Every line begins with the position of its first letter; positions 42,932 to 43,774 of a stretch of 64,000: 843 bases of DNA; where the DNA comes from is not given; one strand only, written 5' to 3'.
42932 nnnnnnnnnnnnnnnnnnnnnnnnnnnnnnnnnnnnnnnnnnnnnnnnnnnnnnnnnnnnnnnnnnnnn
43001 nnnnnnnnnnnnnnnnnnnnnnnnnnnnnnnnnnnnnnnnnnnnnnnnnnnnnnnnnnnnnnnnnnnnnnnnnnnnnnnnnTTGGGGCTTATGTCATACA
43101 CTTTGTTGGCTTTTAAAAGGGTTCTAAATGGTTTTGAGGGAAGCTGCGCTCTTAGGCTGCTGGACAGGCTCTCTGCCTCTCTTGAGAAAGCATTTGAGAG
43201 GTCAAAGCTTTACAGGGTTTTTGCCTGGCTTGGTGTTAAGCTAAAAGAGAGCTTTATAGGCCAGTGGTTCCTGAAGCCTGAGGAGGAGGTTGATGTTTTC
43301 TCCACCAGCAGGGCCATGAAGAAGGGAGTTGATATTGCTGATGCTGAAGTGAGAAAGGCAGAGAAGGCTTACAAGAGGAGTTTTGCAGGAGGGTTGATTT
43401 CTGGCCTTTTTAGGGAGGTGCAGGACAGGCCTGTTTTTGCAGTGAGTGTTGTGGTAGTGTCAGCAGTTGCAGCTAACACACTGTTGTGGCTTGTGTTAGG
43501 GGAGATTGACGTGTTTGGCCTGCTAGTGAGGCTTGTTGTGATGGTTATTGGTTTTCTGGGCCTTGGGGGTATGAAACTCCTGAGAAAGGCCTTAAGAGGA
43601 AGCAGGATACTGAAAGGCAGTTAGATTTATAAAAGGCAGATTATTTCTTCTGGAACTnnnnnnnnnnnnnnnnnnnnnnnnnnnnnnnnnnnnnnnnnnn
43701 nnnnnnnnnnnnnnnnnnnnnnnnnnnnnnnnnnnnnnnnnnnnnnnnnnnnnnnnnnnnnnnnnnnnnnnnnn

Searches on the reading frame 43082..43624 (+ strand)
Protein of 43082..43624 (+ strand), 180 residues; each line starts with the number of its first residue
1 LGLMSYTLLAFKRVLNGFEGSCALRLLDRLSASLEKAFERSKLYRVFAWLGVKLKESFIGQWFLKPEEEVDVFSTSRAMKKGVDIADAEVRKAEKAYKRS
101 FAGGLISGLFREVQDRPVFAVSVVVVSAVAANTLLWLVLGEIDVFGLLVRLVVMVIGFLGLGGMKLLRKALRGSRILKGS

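Call 8: search_protein_families(library=pfam, proteins=[window:43082-43624:+], max_evalue=0.01)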
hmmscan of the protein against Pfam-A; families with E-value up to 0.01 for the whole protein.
window:43082-43624:+ (180 aa): 0 families

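Call 46: search_protein_families(library=pfam, proteins=[window:43082-43624:+], max_evalue=10)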
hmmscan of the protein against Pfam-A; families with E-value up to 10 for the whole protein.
window:43082-43624:+ (180 aa): 1 family
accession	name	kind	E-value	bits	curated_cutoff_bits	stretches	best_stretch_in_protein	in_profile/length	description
PF20482.3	DUF6722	-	0.09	13.5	27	1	100-131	12-43/49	Family of unknown function (DUF6722)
